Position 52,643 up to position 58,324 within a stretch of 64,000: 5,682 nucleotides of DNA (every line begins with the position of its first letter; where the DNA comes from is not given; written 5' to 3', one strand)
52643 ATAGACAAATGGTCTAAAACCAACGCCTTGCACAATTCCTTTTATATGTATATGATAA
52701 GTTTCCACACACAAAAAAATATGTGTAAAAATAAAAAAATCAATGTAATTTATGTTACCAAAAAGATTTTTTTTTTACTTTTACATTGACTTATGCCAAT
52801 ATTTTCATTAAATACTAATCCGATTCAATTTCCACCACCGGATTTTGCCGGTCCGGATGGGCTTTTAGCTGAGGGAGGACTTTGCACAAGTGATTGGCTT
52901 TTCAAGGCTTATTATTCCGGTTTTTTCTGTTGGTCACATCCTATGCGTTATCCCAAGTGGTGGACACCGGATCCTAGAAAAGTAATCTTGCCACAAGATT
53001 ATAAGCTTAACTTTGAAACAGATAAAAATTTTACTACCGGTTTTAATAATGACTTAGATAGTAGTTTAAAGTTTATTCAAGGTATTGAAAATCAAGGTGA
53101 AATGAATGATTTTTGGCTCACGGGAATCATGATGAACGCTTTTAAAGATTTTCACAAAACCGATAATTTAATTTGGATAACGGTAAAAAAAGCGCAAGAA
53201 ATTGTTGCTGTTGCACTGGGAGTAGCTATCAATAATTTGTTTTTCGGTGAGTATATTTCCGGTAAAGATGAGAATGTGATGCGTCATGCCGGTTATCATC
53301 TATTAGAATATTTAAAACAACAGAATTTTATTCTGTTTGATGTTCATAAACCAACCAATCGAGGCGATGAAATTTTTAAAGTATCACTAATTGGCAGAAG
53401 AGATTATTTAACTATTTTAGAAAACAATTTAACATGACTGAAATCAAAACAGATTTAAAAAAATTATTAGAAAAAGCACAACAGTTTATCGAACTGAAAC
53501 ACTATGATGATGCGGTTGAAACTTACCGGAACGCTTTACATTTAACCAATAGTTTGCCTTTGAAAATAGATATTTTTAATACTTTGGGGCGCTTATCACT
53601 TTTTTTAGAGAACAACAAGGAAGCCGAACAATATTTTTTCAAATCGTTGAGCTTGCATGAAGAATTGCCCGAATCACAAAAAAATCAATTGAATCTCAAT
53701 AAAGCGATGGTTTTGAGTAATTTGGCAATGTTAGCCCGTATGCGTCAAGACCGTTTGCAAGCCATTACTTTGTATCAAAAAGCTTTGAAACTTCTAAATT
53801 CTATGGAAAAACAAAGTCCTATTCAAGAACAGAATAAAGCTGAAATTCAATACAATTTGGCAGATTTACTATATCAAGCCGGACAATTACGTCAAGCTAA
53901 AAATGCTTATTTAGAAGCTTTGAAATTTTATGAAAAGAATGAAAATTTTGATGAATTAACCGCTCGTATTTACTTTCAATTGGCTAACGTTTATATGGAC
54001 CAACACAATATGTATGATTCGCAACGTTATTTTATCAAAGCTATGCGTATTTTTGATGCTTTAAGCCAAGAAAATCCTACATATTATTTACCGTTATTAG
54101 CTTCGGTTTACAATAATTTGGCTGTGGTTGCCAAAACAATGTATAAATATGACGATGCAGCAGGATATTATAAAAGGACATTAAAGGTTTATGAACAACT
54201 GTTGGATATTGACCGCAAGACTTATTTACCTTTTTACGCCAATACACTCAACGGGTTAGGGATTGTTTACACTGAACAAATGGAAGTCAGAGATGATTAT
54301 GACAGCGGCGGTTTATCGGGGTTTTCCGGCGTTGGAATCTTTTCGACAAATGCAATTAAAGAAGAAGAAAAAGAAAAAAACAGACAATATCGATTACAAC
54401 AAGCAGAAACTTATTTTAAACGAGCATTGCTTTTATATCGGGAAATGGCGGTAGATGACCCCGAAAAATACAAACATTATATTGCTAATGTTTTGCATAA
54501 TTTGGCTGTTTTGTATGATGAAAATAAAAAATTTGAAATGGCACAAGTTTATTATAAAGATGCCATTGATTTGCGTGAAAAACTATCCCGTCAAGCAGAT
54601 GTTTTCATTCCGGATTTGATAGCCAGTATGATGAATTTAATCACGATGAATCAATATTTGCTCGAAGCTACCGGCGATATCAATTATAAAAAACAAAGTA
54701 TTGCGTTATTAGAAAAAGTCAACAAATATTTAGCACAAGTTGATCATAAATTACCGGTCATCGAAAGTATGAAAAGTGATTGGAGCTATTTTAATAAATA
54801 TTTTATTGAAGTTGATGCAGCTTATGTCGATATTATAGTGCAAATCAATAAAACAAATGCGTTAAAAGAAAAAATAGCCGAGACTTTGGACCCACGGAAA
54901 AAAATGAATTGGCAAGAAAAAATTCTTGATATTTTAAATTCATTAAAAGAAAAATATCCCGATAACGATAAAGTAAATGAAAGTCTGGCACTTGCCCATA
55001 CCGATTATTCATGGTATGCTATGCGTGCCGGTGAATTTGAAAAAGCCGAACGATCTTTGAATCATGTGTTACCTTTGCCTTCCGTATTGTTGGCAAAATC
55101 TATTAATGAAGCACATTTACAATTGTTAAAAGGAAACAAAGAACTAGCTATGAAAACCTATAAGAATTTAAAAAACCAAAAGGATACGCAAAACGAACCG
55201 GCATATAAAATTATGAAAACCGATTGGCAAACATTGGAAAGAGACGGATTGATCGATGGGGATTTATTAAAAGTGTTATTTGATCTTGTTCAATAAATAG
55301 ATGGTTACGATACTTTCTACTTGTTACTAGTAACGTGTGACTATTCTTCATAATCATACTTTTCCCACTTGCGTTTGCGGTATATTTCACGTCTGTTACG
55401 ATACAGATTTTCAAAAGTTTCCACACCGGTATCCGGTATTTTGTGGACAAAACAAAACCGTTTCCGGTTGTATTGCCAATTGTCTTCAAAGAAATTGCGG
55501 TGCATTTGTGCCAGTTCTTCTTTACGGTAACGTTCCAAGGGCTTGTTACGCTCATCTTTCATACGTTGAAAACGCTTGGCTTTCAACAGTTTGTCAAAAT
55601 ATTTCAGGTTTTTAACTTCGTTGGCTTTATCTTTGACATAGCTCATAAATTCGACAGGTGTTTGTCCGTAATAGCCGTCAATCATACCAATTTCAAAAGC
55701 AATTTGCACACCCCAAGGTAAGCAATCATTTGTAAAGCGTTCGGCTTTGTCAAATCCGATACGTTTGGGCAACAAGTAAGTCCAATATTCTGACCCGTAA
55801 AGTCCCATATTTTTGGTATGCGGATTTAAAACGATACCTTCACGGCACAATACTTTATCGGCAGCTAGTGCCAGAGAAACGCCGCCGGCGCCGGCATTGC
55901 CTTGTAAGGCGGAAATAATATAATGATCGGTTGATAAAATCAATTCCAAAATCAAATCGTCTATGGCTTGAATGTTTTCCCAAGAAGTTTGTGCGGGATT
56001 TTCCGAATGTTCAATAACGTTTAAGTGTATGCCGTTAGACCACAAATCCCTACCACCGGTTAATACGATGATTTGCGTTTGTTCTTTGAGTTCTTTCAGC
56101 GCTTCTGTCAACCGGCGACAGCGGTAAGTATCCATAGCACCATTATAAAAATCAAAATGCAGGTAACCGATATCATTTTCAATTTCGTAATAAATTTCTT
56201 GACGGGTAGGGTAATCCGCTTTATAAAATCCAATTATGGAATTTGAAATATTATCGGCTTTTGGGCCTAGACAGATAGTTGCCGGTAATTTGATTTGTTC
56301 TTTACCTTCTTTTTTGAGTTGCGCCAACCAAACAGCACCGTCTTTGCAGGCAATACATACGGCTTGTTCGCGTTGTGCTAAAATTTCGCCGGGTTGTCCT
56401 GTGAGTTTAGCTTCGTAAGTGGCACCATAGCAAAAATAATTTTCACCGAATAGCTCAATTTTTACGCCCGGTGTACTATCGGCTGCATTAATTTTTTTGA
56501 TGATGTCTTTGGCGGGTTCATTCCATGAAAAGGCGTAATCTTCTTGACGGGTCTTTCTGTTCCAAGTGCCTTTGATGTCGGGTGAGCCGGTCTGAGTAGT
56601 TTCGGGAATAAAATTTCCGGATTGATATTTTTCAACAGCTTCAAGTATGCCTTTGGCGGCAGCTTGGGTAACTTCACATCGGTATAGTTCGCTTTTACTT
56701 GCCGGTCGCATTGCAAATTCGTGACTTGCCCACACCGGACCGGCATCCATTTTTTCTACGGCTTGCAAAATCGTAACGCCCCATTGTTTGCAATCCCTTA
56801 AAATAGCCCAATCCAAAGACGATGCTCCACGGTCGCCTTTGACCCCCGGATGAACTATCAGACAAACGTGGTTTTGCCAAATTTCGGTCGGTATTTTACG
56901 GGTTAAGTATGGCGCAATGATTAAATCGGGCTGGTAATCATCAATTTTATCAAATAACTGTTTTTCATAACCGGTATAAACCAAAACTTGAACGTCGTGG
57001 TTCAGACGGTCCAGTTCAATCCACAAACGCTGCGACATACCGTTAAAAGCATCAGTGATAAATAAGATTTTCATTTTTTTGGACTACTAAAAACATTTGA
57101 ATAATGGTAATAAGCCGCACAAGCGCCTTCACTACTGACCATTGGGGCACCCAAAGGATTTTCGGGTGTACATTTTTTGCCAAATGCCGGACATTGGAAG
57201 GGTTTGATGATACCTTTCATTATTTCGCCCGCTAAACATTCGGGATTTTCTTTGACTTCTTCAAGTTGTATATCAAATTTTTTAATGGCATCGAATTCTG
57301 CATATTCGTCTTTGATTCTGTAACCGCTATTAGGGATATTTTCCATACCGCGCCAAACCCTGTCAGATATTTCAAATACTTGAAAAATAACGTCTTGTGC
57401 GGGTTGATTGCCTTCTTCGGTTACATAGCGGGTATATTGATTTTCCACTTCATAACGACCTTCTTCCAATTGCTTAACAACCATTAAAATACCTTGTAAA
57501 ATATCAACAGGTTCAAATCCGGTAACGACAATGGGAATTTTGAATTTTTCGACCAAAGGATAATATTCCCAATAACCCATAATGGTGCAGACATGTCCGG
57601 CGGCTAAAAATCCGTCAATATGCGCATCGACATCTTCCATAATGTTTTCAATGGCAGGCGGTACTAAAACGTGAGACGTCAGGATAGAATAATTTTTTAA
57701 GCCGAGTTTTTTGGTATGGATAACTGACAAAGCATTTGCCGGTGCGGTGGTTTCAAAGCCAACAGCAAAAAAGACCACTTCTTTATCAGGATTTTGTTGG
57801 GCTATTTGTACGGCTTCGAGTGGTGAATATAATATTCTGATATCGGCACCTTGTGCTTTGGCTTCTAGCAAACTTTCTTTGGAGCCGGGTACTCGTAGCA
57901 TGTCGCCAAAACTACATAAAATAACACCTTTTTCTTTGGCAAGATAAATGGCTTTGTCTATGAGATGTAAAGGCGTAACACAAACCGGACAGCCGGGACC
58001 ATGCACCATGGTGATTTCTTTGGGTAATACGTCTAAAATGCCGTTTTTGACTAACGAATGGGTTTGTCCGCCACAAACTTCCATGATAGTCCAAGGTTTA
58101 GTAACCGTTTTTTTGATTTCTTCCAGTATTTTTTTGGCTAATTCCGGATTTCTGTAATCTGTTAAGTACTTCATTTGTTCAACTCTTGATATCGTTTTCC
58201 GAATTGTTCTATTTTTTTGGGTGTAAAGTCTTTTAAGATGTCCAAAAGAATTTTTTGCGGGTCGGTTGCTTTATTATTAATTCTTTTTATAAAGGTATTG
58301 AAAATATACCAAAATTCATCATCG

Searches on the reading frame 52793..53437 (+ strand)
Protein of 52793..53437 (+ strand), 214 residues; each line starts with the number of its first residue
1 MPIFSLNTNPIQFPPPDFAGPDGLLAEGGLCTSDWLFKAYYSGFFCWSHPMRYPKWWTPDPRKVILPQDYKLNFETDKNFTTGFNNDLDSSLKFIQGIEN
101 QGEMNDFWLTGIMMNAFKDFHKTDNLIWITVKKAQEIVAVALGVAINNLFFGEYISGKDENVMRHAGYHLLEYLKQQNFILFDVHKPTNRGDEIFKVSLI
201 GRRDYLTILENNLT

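Call 26: search_protein_families(library=pfam, proteins=[window:52793-53437:+], max_evalue=0.0001)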
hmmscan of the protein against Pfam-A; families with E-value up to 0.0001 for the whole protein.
window:52793-53437:+ (214 aa): 1 family
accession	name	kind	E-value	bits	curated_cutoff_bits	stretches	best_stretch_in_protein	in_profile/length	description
PF03588.20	Leu_Phe_trans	-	6.4e-19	68.5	22.7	1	35-188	3-159/171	Leucyl/phenylalanyl-tRNA protein transferase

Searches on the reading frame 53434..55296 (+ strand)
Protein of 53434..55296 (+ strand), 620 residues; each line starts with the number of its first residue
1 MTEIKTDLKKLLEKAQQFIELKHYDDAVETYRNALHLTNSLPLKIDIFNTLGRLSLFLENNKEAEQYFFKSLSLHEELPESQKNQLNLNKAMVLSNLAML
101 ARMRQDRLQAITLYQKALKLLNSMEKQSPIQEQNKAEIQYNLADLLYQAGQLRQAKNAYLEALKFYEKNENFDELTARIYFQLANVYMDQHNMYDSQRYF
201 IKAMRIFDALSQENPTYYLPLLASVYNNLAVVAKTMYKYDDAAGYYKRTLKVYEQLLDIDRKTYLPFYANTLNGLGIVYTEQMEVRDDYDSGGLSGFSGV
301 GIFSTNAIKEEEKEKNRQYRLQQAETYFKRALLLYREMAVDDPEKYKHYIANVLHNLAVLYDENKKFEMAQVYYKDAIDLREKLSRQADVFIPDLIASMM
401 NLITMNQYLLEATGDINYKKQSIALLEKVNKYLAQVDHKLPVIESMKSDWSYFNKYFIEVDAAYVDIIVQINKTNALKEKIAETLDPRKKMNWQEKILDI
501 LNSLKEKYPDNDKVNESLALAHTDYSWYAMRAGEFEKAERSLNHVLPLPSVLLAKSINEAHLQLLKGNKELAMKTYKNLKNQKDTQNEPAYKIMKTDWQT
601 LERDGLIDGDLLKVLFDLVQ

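Call 26: search_protein_families(library=pfam, proteins=[window:53434-55296:+], max_evalue=0.0001)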
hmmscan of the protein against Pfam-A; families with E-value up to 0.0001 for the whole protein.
window:53434-55296:+ (620 aa): 14 families
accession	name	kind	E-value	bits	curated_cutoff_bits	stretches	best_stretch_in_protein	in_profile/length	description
PF13424.12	TPR_12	-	3.3e-30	104.5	30.1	4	176-255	2-77/77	Tetratricopeptide repeat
PF13374.12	TPR_10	-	9.5e-23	79.9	27.5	1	222-258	1-37/42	Tetratricopeptide repeat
PF07719.23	TPR_2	-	2.8e-20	71.1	27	0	136-169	1-34/34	Tetratricopeptide repeat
PF00515.34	TPR_1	-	8.3e-20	70.2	27.8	0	351-382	1-32/34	Tetratricopeptide repeat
PF13181.12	TPR_8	-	4.2e-13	48.7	25.7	0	351-383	1-33/34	Tetratricopeptide repeat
PF24885.1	TPR_NPHP3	-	7.4e-11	42.3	100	1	321-384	115-174/239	Nephrocystin-3 TPR domain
PF17874.7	TPR_MalT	-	2e-10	40.9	45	1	15-206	8-190/336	MalT-like TPR region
PF13176.12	TPR_7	-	9.6e-07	28.9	27.9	0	354-385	2-33/36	Tetratricopeptide repeat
PF13428.12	TPR_14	-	2e-06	28.3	23.5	0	137-174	2-39/44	Tetratricopeptide repeat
PF14559.12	TPR_19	-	2.4e-06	28.2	25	0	114-179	7-68/68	Tetratricopeptide repeat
PF10602.15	RPN7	-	5.8e-06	26.5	29.6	1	4-90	31-119/174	26S proteasome subunit RPN7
PF13432.12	TPR_16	-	1.2e-05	26.1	32.7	0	140-185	1-39/65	Tetratricopeptide repeat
PF09986.15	DUF2225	-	4e-05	23.9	21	0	81-158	113-187/214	Uncharacterized protein conserved in bacteria (DUF2225)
PF13414.12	TPR_11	-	5.2e-05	23.3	26.8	0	17-42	3-28/42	TPR repeat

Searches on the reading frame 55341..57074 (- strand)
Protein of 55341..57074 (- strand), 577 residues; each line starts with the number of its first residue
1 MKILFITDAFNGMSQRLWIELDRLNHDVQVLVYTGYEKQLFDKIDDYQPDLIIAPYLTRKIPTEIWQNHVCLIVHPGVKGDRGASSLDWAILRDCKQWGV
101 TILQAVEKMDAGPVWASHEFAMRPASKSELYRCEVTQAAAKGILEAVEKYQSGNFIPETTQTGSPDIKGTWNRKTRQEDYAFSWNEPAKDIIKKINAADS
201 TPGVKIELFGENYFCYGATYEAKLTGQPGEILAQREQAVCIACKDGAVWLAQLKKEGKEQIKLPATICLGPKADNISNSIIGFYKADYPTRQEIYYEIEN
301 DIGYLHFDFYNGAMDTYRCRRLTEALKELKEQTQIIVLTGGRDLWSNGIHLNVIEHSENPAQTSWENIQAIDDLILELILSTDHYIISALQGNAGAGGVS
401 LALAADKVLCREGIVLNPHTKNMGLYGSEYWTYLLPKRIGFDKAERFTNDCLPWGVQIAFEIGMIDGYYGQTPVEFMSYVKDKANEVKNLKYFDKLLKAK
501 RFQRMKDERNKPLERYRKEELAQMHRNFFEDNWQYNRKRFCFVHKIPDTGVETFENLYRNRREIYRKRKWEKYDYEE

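Call 26: search_protein_families(library=pfam, proteins=[window:55341-57074:-], max_evalue=0.0001)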
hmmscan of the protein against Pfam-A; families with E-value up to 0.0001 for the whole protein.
window:55341-57074:- (577 aa): 3 families
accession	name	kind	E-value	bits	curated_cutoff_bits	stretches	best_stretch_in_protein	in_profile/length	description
PF00378.25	ECH_1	-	1.7e-18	67.3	27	1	316-488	22-191/251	Enoyl-CoA hydratase/isomerase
PF02911.23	Formyl_trans_C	-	1.4e-15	57.8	21.1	1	176-263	3-92/100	Formyl transferase, C-terminal domain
PF00551.24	Formyl_trans_N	-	1.1e-08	35.5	26.1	1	36-147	67-181/181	Formyl transferase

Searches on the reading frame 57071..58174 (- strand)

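Call 26: search_protein_families(library=pfam, proteins=[window:57071-58174:-], max_evalue=0.0001)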
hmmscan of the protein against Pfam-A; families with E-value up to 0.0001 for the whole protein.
window:57071-58174:- (367 aa): 1 family
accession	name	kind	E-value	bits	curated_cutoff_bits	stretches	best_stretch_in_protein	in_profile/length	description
PF01924.21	HypD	-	2.9e-157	523.7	25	1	12-358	2-350/351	Hydrogenase formation hypA family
